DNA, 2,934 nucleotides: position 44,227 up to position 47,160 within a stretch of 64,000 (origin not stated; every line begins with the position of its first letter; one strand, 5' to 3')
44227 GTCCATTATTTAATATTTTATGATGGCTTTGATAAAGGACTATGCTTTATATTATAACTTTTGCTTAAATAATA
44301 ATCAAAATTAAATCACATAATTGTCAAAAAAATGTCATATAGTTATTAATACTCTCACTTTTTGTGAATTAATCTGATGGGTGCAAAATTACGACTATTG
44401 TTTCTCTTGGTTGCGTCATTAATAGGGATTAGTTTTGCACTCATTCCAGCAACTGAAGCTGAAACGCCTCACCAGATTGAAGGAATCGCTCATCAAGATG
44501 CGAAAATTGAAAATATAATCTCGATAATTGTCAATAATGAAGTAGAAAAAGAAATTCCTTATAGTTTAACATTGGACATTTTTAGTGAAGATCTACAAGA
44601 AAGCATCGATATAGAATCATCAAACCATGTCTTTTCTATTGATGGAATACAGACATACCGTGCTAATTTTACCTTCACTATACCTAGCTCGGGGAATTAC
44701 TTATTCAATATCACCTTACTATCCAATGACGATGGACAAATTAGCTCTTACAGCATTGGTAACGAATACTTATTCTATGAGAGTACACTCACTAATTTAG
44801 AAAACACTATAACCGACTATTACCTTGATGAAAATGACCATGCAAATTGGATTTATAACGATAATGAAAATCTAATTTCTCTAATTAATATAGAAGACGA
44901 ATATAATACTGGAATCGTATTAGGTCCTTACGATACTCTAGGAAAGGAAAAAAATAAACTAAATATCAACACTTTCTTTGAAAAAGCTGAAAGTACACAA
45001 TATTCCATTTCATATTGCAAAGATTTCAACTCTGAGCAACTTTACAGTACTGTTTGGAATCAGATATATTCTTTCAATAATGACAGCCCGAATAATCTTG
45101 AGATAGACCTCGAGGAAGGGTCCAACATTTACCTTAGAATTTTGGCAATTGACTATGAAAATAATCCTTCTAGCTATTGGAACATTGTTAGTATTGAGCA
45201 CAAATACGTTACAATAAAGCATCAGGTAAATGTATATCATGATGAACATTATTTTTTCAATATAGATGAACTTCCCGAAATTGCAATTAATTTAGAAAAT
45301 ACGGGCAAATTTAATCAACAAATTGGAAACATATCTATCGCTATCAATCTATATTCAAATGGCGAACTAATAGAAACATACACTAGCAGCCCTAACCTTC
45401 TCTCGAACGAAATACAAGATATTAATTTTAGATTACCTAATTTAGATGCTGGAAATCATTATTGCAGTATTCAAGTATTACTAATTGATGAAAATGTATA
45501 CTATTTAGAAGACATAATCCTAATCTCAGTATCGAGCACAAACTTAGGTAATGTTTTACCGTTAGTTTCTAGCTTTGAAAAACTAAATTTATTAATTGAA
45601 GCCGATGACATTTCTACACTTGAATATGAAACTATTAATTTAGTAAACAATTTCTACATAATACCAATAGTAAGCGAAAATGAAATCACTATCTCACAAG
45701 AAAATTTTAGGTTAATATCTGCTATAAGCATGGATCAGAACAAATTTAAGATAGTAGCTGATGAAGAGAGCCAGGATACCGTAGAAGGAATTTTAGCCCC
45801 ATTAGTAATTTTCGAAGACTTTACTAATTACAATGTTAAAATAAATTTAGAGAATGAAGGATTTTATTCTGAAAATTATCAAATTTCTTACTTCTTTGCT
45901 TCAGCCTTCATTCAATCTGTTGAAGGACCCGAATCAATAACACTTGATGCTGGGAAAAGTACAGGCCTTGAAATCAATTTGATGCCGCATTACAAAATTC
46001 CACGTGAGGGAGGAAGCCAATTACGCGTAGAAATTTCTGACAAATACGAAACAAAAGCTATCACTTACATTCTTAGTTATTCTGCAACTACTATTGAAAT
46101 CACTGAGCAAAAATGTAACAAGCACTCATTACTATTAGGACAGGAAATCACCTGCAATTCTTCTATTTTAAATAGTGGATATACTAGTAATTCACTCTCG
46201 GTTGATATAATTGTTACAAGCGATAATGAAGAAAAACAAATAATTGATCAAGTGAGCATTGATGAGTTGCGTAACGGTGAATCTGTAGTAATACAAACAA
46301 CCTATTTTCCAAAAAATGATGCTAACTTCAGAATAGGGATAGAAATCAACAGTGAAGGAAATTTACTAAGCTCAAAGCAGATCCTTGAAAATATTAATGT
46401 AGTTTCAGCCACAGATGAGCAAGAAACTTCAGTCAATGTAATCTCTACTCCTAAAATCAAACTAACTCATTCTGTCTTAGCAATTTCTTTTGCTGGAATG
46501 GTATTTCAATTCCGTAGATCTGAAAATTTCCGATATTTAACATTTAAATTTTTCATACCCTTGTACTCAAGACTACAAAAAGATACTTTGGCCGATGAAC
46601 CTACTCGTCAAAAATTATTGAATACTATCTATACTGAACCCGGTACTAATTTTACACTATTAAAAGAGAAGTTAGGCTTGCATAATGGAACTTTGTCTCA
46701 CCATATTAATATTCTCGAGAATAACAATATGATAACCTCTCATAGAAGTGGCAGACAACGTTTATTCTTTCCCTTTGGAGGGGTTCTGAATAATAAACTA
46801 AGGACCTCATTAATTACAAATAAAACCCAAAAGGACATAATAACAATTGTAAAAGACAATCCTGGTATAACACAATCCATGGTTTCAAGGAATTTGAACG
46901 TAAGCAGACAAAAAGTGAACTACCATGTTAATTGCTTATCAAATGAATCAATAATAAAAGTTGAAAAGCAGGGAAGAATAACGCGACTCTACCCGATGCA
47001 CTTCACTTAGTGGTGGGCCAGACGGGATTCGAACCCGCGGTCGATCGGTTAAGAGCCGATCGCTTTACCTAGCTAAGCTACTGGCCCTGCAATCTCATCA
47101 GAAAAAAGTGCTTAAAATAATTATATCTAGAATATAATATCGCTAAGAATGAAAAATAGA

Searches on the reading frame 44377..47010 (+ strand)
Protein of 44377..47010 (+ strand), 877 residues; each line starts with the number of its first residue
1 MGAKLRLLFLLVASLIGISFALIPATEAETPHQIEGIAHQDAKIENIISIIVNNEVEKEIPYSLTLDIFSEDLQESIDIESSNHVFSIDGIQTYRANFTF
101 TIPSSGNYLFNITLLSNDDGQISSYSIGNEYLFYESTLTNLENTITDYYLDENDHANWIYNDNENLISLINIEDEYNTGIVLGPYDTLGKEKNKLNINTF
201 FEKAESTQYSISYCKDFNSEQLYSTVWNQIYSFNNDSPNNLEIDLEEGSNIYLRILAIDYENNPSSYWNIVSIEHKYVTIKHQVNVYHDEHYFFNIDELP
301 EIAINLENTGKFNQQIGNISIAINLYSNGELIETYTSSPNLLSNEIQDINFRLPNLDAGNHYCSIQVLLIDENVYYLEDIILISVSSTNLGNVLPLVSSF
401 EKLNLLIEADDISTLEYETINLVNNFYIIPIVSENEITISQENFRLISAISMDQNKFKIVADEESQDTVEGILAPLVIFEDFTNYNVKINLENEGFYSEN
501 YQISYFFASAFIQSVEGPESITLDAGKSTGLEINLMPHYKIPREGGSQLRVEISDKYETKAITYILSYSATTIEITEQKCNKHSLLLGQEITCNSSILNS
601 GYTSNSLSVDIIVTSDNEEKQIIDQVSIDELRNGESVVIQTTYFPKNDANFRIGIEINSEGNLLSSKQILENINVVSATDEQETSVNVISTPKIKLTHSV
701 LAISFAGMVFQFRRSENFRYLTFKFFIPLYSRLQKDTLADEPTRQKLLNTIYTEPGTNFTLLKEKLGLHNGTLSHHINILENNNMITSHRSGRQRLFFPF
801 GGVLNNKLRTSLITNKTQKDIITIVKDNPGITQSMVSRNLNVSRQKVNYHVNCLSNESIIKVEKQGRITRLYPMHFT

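Call 80: list_cluster_members(proteins=[window:44377-47010:+, window:50740-52455:+, window:53663-55477:-, window:61372-62817:-, window:8042-9382:-, window:38264-39589:-, window:4313-5512:-, window:12634-13554:-, window:21589-23811:+, window:18971-21496:-])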
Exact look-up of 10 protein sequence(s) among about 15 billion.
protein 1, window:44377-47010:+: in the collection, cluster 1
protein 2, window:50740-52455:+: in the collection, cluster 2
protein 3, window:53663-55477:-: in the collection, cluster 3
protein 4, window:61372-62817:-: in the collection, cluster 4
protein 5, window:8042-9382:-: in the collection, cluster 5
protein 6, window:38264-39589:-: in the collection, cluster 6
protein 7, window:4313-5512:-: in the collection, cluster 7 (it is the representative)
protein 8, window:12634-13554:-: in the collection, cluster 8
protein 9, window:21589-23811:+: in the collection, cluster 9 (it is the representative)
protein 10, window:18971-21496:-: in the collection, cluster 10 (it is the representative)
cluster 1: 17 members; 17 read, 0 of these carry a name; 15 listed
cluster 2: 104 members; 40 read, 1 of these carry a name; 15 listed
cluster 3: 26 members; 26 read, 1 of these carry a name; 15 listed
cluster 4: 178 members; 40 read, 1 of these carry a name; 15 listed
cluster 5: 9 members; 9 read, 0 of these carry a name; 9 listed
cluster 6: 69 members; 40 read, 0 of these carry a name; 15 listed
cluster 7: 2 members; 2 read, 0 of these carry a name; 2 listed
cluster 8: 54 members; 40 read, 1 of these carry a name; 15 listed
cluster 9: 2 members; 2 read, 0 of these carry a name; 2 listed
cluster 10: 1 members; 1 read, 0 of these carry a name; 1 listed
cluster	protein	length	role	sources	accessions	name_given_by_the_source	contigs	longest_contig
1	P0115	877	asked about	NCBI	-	-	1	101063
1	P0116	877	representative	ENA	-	-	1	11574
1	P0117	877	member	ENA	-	-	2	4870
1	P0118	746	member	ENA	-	-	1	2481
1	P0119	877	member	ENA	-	-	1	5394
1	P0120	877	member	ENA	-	-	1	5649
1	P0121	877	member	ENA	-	-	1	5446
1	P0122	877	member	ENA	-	-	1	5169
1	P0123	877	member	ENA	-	-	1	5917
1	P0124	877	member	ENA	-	-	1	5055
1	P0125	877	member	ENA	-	-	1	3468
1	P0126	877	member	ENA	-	-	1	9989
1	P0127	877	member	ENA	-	-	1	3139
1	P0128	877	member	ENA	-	-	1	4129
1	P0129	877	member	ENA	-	-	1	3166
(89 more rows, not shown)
